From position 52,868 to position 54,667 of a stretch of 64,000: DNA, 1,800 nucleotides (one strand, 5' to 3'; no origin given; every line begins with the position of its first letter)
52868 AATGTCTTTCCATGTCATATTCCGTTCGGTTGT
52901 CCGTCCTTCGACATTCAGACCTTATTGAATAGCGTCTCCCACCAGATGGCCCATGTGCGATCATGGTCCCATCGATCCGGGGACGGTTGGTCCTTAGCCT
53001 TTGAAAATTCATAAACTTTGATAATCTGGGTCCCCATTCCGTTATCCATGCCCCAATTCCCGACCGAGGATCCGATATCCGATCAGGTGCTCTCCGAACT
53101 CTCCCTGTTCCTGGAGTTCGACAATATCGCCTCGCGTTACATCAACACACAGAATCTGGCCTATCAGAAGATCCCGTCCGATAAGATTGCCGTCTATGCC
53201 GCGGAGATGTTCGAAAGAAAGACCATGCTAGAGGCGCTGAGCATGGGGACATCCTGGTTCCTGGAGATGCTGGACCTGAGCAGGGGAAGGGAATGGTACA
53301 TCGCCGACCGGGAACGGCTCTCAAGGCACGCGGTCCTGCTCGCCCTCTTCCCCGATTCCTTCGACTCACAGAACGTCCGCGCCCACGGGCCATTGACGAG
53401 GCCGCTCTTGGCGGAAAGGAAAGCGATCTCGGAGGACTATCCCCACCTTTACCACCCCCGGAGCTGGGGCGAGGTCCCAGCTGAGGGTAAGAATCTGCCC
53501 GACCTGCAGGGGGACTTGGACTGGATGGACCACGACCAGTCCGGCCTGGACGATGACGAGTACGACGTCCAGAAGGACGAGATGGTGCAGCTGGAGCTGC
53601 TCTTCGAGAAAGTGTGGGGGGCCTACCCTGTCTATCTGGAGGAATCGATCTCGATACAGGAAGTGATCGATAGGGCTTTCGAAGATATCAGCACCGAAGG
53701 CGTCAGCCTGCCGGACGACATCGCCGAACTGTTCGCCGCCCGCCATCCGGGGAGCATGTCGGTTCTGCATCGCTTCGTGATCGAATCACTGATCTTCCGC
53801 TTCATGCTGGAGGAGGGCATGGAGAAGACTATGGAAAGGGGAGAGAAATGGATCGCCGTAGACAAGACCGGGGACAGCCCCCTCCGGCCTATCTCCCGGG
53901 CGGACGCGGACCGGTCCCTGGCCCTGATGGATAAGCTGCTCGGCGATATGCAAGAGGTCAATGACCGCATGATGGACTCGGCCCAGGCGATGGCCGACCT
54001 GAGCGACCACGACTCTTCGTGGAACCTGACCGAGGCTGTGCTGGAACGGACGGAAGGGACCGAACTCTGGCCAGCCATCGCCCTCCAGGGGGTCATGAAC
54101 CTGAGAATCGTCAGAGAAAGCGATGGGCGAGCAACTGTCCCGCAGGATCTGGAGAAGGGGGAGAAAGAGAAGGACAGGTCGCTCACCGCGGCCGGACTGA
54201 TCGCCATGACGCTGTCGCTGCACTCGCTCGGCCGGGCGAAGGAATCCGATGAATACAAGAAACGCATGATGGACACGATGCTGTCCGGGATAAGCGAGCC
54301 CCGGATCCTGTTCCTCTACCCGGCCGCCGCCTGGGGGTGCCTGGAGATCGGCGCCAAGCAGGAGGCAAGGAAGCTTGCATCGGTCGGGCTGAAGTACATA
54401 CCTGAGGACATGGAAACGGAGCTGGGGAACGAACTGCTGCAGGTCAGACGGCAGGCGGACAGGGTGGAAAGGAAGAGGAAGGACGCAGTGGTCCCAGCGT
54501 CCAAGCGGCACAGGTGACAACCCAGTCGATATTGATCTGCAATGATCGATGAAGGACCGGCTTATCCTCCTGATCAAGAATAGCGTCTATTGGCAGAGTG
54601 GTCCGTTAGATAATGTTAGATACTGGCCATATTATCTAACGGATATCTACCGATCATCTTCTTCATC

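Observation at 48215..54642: tRNA-Gly-flanked accessory island with sensor, toxin-antitoxin and plasmid-type genes, two of them decayed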

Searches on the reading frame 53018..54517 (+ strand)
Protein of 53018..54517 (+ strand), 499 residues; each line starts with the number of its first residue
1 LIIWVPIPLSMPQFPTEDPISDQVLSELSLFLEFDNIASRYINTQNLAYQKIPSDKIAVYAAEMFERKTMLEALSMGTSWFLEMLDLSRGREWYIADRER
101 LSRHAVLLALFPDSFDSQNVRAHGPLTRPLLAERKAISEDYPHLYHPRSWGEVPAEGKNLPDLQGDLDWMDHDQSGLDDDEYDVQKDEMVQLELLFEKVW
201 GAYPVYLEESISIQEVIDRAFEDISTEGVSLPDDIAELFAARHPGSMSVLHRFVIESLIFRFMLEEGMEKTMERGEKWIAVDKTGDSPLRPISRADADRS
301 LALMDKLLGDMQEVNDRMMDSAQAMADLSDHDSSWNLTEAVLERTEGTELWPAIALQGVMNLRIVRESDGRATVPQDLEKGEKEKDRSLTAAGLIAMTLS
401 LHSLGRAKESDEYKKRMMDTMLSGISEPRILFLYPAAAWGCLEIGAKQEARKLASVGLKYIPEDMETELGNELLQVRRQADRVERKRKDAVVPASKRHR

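Call 6: search_protein_families(library=pfam, max_evalue=0.01, proteins=[window:53018-54517:+])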
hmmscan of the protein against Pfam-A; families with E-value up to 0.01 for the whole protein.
window:53018-54517:+ (499 aa): 0 families

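Call 7: search_protein_families(library=ncbifam, max_evalue=0.01, proteins=[window:53018-54517:+])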
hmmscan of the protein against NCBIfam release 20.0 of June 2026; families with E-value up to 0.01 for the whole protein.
window:53018-54517:+ (499 aa): 0 families

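Call 34: search_protein_families(library=pfam, max_evalue=0.1, proteins=[window:53048-54517:+])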
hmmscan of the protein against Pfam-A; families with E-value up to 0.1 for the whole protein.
window:53048-54517:+ (489 aa): 0 families

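Call 35: search_protein_families(library=padloc, max_evalue=0.01, proteins=[window:53048-54517:+])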
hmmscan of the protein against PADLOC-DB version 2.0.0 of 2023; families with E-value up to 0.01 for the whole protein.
window:53048-54517:+ (489 aa): 0 families
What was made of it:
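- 53048..54517 (+): 489-aa acidic helical protein of unknown function, intact. It is the third member of the pRiA4/212-aa/489-aa module. There is no Pfam or PADLOC hit (calls 34, 35).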

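Call 36: find_homologous_proteins(query=window:53048-54514:+, max_evalue=0.001)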
Query window:53048-54514:+ (489 aa): 10 proteins with E <= 0.001 among 8000 candidates.
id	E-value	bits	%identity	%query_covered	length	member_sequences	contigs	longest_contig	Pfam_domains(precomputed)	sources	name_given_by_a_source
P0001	0.0e+0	1087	100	100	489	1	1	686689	-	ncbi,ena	-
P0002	8.0e-235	798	75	98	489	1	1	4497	-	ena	-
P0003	1.3e-231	788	73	100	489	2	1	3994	-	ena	-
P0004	1.1e-213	728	68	100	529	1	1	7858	-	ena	-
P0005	6.5e-210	716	67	100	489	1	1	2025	-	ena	-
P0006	4.1e-185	634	62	100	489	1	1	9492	-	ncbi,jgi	ncbi:MAG: hypothetical protein ABR986_09110 [Methanomassiliicoccales archaeon]|jgi:hypothetical prot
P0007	6.3e-157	541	76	68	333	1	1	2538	-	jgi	jgi:hypothetical protein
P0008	1.7e-123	431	63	66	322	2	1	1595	-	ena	-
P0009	7.0e-120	419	65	62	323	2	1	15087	-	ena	-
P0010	2.6e-81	292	37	97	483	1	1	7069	-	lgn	-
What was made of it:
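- Checked: The 'orphan' has nine homologues (call 36).
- The source is a MAG contig of 686,689 bp (call 36), and related MAGs are long-read assemblies.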

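Call 37: find_encoding_contigs(protein=P0006, flank=10000, max_places=3)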
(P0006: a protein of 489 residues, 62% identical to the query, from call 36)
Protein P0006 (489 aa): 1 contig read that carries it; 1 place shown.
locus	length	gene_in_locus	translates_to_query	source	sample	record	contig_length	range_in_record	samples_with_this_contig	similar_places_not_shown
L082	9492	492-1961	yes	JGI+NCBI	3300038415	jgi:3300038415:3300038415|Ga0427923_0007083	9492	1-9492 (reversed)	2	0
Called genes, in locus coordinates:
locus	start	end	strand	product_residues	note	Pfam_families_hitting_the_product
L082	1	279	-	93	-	?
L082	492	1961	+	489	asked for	-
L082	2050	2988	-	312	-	PF01266:DAO (faint), PF03486:HI0933_like (faint), PF07992:Pyr_redox_2, PF12831:FAD_oxidored (faint), PF13434:Lys_Orn_oxgnase (faint), PF13738:Pyr_redox_3, PF00070:Pyr_redox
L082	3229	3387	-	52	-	-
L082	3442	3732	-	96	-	-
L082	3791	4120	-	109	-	-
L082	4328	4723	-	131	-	-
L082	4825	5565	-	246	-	PF01061:ABC2_membrane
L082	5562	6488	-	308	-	PF02463:SMC_N (faint), PF00005:ABC_tran, PF13175:AAA_15 (faint), PF13304:AAA_21 (weak)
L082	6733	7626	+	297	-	PF02661:Fic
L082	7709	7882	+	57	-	-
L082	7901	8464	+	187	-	PF02834:LigT_PEase, PF13563:2_5_RNA_ligase2, PF10469:AKAP7_NLS, PF02834:LigT_PEase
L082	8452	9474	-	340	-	PF02222:ATP-grasp, PF02655:ATP-grasp_3 (weak), PF02786:CPSase_L_D2, PF07478:Dala_Dala_lig_C, PF02785:Biotin_carb_C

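Call 38: find_encoding_contigs(protein=P0004, flank=10000, max_places=3)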
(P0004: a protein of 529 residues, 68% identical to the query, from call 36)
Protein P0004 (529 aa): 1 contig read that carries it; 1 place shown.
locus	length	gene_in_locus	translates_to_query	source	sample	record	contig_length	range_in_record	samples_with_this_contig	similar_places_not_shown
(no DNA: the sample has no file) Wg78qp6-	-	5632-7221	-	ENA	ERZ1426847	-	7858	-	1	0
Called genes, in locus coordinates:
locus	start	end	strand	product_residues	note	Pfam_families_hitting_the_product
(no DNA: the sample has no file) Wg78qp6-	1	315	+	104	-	?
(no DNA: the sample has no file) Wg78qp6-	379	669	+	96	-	-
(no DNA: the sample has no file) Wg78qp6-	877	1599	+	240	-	-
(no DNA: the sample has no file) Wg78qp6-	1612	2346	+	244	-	-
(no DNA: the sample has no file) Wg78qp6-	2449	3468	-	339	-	PF23988:DUF7309, PF22007:DUF6930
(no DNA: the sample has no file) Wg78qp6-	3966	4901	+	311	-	PF07929:PRiA4_ORF3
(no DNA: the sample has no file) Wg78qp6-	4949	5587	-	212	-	-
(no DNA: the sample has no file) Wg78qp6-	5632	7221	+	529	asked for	-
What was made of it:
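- The trio is conserved in the P0004 contig (call 38).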

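Call 39: find_encoding_contigs(protein=P0009, flank=10000, max_places=3)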
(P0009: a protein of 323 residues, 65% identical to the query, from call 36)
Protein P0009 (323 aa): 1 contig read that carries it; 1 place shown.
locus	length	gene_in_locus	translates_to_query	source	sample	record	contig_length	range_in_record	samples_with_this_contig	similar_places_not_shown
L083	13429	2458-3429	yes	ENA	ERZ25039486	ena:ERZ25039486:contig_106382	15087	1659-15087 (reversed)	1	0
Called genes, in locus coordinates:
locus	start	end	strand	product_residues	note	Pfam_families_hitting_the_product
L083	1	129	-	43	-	?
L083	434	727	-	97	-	-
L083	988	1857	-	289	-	PF19810:HFX_2341_N, PF22665:WHD_DUF6293 (faint)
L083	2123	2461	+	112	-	-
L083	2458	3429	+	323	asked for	-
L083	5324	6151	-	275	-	PF12705:PDDEXK_1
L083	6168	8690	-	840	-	PF00580:UvrD-helicase, PF01443:Viral_helicase1 (faint), PF13245:AAA_19, PF13361:UvrD_C, PF13538:UvrD_C_2 (faint)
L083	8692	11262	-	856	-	PF12705:PDDEXK_1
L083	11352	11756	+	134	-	-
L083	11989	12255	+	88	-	-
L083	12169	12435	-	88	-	-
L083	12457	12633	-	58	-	-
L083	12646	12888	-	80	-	-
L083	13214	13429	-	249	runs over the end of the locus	PF00091:Tubulin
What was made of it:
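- The L083 copy of the 489-aa gene is also fragmented (call 39), which fits real decay in this slot.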

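Call 59: predict_structure(alignment_id=A2)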
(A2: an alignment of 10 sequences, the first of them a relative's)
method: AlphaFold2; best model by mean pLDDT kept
length: 489 residues; sequences in the alignment: 10
mean_pLDDT: 51.5   pTM: 0.37
mean pLDDT of the five models: 51.5, 51.2, 51.1, 49.4, 47.7
residues with pLDDT >= 90: 9; 70-90: 82; 50-70: 104; < 50: 294
segments of 3 or more residues with pLDDT < 50: 1-61, 63-72, 77-80, 88-95, 97-157, 160-162, 164-166, 178-281, 296-299, 317-319, 354-363, 475-489
pLDDT, mean of each block of 10 residues (from residue 1): 28 35 39 40 44 48 46 47 50 48 36 34 44 33 33 44 53 52 39 38 43 42 37 35 37 35 36 34 57 50 68 53 65 68 59 43 56 75 72 68 89 80 80 87 88 66 83 51 33
secondary structure, 60 per line:
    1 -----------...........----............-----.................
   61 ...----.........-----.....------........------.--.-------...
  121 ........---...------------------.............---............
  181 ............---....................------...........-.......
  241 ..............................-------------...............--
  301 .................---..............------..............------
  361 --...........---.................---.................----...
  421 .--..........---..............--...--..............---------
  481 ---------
elements in order: H12-22 H27-38 H44-63 H68-76 H82-86 H93-100 H118-128 H153-165 H169-192 H196-215 H222-232 H234-270 H284-298 H301-317 H321-334 H341-354 H363-373 H377-393 H397-413 H418-421 H424-433 H437-450 H458-471
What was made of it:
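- Tried and rejected: Structure of the 489-aa protein. pLDDT was 51.5, too poor to search (call 59).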

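Call 68: find_related_loci(query=P0001, collection=viral_contigs, flank=5000)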
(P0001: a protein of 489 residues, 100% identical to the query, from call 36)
Query P0001 (489 aa) in viral_contigs; peptide patterns used: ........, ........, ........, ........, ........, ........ (x = any residue, [..] = any of these).
9 stretches matched a pattern, but none encodes a relative of the query by tblastn (E <= 1e-3).
